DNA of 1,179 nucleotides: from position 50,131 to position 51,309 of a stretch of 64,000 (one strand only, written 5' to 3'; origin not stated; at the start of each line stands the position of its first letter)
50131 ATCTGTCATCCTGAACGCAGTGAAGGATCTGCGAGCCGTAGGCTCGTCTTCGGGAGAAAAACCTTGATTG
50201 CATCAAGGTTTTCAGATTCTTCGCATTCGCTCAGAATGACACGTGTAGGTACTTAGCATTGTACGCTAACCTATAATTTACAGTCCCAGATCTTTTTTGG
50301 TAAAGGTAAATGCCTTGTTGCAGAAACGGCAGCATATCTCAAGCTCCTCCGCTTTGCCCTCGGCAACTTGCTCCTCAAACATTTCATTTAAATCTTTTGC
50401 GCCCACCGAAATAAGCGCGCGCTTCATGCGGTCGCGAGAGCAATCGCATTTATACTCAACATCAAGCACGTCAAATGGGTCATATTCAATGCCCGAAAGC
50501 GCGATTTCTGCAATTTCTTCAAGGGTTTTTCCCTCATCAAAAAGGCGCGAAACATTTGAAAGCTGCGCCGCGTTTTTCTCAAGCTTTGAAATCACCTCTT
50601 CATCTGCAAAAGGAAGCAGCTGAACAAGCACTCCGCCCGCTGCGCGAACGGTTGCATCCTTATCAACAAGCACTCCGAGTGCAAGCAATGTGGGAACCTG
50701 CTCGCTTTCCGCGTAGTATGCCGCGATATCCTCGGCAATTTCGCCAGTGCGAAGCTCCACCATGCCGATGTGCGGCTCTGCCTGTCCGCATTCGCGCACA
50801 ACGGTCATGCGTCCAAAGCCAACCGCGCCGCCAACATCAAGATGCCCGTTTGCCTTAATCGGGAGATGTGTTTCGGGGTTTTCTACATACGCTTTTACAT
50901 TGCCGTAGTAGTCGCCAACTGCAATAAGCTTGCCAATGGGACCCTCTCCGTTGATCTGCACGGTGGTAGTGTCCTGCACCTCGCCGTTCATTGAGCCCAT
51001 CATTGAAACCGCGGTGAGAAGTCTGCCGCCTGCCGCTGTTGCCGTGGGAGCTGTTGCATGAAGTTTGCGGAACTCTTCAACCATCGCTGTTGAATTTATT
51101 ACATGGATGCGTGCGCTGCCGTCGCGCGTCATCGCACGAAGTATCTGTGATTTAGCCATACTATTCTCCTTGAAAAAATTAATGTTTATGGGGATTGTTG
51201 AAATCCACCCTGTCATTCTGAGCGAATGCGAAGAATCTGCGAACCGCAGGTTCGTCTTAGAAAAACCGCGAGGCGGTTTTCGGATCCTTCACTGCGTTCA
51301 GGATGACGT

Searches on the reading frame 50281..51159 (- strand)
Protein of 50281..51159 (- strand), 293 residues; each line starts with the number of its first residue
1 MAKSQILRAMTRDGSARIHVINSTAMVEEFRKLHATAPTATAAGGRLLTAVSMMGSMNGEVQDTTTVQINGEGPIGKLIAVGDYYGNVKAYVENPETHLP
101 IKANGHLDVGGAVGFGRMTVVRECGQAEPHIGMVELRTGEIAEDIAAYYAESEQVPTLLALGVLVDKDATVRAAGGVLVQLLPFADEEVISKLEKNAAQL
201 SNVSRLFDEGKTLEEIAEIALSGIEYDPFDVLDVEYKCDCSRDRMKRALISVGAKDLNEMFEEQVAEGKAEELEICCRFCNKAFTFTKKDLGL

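Call 59: find_homologous_proteins(query=window:50281-51159:-, max_evalue=1e-30)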
Query window:50281-51159:- (293 aa): 7657 proteins with E <= 1e-30 among 8000 candidates; the best 120 are listed.
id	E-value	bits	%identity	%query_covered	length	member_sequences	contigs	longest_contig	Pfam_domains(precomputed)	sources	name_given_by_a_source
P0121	5.6e-188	641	100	100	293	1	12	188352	PF01430.25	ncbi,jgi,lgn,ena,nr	ncbi:MAG: Hsp33 family molecular chaperone HslO [Ruminococcaceae bacterium]|nr:Hsp33 family molecula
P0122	4.2e-173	592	91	100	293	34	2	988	PF01430.25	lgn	-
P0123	2.2e-172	590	91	100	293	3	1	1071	PF01430.25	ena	-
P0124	3.1e-172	590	91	100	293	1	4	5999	PF01430.25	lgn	-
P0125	4.5e-172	589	91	100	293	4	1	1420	PF01430.25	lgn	-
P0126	7.5e-172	588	91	100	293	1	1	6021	PF01430.25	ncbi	-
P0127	3.9e-171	586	91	100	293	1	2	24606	PF01430.25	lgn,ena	-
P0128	2.3e-170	584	91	100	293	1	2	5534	PF01430.25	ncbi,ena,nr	ncbi:MAG: Hsp33 family molecular chaperone HslO [Clostridia bacterium]|nr:Hsp33 family molecular cha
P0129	2.9e-170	583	91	99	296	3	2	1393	PF01430.25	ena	-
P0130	4.2e-170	583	89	100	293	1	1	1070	PF01430.25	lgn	-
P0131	1.0e-169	581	89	100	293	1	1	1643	PF01430.25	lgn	-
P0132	1.1e-169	581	91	99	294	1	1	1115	PF01430.25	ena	-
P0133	1.5e-169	581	90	99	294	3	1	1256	PF01430.25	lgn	-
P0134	3.8e-169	580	89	99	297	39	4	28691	PF01430.25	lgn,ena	-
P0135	3.2e-168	576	90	99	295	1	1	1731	PF01430.25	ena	-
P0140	1.4e-165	568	89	99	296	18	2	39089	PF01430.25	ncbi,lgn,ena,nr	ncbi:MAG: Hsp33 family molecular chaperone HslO [Clostridia bacterium]|nr:Hsp33 family molecular cha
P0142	3.3e-163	560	86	99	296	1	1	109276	PF01430.25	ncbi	-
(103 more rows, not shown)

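Call 60: find_encoding_contigs(protein=P0140, flank=2500, max_places=3)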
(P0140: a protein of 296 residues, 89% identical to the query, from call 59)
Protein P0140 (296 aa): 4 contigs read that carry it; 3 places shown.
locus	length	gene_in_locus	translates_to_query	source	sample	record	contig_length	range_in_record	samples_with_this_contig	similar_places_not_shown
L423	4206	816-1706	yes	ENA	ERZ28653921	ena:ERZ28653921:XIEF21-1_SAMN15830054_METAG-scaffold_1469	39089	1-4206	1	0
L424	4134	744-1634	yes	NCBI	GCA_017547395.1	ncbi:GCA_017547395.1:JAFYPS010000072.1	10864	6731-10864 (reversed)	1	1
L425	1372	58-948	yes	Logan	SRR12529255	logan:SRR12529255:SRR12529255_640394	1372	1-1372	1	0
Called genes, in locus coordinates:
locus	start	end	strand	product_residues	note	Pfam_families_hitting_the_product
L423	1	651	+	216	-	?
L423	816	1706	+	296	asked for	PF01430:HSP33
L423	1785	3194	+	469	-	-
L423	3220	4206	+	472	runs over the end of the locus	PF13240:Zn_Ribbon_1 (weak), PF00254:FKBP_C, PF05698:Trigger_C (weak)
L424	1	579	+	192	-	PF08241:Methyltransf_11 (weak), PF13649:Methyltransf_25, PF13847:Methyltransf_31 (weak)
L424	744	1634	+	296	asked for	PF01430:HSP33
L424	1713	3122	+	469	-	-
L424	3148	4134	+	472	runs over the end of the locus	PF13240:Zn_Ribbon_1 (weak), PF00254:FKBP_C, PF05698:Trigger_C (weak)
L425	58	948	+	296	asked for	PF01430:HSP33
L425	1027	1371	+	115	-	?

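Call 61: find_encoding_contigs(protein=P0142, flank=2500, max_places=3)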
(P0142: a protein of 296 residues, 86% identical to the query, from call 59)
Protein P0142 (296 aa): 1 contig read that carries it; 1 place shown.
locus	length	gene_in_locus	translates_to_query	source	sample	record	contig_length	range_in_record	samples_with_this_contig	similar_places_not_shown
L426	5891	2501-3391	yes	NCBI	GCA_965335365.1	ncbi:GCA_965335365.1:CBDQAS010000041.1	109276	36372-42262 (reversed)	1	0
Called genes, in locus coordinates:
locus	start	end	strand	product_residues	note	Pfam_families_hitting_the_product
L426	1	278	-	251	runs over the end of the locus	PF00121:TIM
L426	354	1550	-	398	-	PF00162:PGK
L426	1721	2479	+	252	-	PF01209:Ubie_methyltran, PF05401:NodS (faint), PF13489:Methyltransf_23, PF13847:Methyltransf_31, PF08241:Methyltransf_11, PF08242:Methyltransf_12, PF13649:Methyltransf_25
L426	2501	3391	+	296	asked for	PF01430:HSP33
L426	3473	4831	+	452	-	PF00254:FKBP_C (weak), PF05698:Trigger_C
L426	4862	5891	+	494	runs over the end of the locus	PF00254:FKBP_C, PF05698:Trigger_C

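Call 62: find_encoding_contigs(protein=P0127, flank=2500, max_places=3)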
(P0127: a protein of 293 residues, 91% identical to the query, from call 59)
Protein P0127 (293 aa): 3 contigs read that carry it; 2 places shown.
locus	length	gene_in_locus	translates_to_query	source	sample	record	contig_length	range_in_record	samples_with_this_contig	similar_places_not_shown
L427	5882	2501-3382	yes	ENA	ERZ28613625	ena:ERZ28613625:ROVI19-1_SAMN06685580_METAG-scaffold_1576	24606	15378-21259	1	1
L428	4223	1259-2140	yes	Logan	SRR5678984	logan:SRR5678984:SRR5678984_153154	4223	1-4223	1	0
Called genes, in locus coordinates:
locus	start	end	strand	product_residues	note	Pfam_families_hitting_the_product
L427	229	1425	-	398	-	PF00162:PGK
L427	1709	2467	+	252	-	PF01209:Ubie_methyltran, PF05401:NodS (weak), PF13489:Methyltransf_23, PF13847:Methyltransf_31, PF08241:Methyltransf_11, PF08242:Methyltransf_12, PF13649:Methyltransf_25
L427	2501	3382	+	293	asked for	PF01430:HSP33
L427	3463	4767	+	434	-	PF00254:FKBP_C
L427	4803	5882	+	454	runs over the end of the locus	PF13240:Zn_Ribbon_1, PF00254:FKBP_C, PF05698:Trigger_C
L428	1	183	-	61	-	?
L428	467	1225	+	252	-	PF01209:Ubie_methyltran, PF05401:NodS (weak), PF13489:Methyltransf_23, PF13847:Methyltransf_31, PF08241:Methyltransf_11, PF08242:Methyltransf_12, PF13649:Methyltransf_25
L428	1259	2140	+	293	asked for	PF01430:HSP33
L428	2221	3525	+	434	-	PF00254:FKBP_C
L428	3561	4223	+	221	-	?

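Call 65: find_encoding_contigs(protein=P0142, flank=10000, max_places=1)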
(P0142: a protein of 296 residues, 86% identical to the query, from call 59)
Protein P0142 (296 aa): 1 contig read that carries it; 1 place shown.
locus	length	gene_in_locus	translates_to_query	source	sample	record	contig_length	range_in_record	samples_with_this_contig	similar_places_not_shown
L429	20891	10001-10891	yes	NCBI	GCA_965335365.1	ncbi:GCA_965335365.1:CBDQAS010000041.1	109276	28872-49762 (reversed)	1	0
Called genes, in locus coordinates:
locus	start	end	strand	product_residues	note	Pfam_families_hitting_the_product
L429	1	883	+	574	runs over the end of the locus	PF01943:Polysacc_synt, PF01554:MatE, PF03023:MurJ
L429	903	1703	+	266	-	PF03819:MazG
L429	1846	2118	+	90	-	PF00216:Bac_DNA_binding, PF18291:HU-HIG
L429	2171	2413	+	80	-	PF01479:S4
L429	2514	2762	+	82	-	PF07873:YabP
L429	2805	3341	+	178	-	PF09578:Spore_YabQ (weak)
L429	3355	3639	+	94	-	PF04977:DivIC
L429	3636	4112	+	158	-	PF01648:ACPS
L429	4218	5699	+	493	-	PF09547:SpoIVA_ATPase, PF20438:SpoIVA_middle, PF20439:SpoIVA_C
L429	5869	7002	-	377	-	PF02615:Ldh_2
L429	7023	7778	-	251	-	PF00121:TIM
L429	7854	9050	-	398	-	PF00162:PGK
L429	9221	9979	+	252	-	PF01209:Ubie_methyltran, PF05401:NodS (faint), PF13489:Methyltransf_23, PF13847:Methyltransf_31, PF08241:Methyltransf_11, PF08242:Methyltransf_12, PF13649:Methyltransf_25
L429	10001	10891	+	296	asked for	PF01430:HSP33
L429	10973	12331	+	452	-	PF00254:FKBP_C (weak), PF05698:Trigger_C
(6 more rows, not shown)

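Call 66: find_encoding_contigs(protein=P0127, flank=10000, max_places=1)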
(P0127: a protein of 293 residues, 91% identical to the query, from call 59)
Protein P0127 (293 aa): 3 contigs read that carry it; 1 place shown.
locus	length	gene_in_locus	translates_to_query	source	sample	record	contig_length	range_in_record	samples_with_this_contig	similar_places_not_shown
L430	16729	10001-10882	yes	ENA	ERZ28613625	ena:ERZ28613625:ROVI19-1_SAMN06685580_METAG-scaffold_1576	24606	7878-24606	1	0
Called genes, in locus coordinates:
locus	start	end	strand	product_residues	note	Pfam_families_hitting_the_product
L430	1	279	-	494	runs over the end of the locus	PF01547:SBP_bac_1 (weak)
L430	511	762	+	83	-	PF07873:YabP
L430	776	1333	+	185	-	PF09578:Spore_YabQ (weak)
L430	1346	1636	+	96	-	PF04977:DivIC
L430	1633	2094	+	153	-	PF01648:ACPS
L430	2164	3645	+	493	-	PF09547:SpoIVA_ATPase, PF20438:SpoIVA_middle, PF20439:SpoIVA_C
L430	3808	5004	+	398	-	PF00871:Acetate_kinase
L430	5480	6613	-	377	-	PF02615:Ldh_2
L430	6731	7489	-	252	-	PF00121:TIM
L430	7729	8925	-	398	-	PF00162:PGK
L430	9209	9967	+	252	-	PF01209:Ubie_methyltran, PF05401:NodS (weak), PF13489:Methyltransf_23, PF13847:Methyltransf_31, PF08241:Methyltransf_11, PF08242:Methyltransf_12, PF13649:Methyltransf_25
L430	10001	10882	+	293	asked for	PF01430:HSP33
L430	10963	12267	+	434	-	PF00254:FKBP_C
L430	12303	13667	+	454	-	PF13240:Zn_Ribbon_1, PF00254:FKBP_C, PF05698:Trigger_C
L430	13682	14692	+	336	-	PF00254:FKBP_C, PF05698:Trigger_C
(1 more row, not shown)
